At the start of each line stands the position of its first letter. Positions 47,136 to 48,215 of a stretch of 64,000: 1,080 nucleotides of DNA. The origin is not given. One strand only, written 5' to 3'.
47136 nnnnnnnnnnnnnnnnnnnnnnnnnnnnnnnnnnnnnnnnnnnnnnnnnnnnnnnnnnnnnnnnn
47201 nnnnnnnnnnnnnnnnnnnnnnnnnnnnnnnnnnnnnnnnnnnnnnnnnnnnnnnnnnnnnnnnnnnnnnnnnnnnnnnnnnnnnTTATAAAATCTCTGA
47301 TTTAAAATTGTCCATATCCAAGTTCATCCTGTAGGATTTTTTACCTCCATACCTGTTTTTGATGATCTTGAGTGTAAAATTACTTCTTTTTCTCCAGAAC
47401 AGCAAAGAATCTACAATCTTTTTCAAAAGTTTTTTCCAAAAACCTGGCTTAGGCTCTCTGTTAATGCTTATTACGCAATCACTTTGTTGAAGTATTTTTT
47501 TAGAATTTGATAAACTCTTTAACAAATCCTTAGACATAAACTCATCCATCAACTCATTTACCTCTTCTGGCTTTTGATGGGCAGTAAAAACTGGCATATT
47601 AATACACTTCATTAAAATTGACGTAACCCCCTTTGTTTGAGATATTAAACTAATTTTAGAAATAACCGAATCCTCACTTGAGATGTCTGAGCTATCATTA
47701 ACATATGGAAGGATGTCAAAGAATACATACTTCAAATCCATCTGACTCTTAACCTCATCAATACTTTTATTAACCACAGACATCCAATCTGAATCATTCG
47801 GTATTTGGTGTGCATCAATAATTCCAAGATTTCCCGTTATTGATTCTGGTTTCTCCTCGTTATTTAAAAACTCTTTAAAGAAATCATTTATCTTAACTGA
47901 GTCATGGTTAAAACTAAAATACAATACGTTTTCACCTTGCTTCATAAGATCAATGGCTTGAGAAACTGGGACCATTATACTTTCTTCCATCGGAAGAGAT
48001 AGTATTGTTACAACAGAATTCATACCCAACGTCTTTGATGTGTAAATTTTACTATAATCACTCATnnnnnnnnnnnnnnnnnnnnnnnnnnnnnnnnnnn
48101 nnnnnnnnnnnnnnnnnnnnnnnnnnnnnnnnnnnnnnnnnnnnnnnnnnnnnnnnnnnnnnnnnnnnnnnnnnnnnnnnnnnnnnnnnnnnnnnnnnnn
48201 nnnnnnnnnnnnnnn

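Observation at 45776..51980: vWA (TerY-like) - PP2C phosphatase - Ser/Thr kinase triad with an adjacent AAA+ ATPase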

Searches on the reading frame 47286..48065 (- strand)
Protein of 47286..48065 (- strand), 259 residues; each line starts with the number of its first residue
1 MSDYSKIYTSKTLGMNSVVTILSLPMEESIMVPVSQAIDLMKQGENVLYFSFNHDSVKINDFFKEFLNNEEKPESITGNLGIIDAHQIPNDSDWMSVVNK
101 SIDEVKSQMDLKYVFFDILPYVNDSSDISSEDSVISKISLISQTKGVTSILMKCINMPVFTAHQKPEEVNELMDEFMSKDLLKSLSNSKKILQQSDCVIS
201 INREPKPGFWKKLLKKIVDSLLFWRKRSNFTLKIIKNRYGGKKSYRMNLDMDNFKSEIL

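Call 3: search_protein_families(library=pfam, proteins=[window:47286-48065:-], max_evalue=0.1)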
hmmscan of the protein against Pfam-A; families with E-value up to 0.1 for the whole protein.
window:47286-48065:- (259 aa): 3 families
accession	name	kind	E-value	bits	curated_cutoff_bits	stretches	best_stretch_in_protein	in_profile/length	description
PF03796.21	DnaB_C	-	0.00075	19.4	27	1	96-248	115-245/255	DnaB-like helicase C terminal domain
PF07763.18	FEZ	-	0.011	15.9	28.1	1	139-196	91-149/240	FEZ-like protein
PF21296.3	APAF-1-like_WHD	-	0.028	15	27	0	165-191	30-56/68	Apoptotic protease-activating factor 1-like, winged-helix domain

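Call 4: search_protein_families(library=padloc, proteins=[window:47286-48065:-], max_evalue=0.1)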
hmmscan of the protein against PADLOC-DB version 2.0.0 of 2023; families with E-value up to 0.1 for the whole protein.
window:47286-48065:- (259 aa): 0 families

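Call 5: search_protein_families(library=phrogs, proteins=[window:47286-48065:-], max_evalue=0.01)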
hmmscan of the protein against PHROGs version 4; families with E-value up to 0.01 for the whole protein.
window:47286-48065:- (259 aa): 1 family
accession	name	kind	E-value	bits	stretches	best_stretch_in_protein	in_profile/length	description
phrog_19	-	DNA, RNA and nucleotide metabolism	2.9e-06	27.4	1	156-252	496-572/621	DnaB-like replicative helicase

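Call 21: search_protein_families(library=ncbifam, proteins=[window:47286-48065:-], max_evalue=0.01)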
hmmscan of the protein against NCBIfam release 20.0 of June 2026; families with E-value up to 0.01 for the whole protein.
window:47286-48065:- (259 aa): 0 families
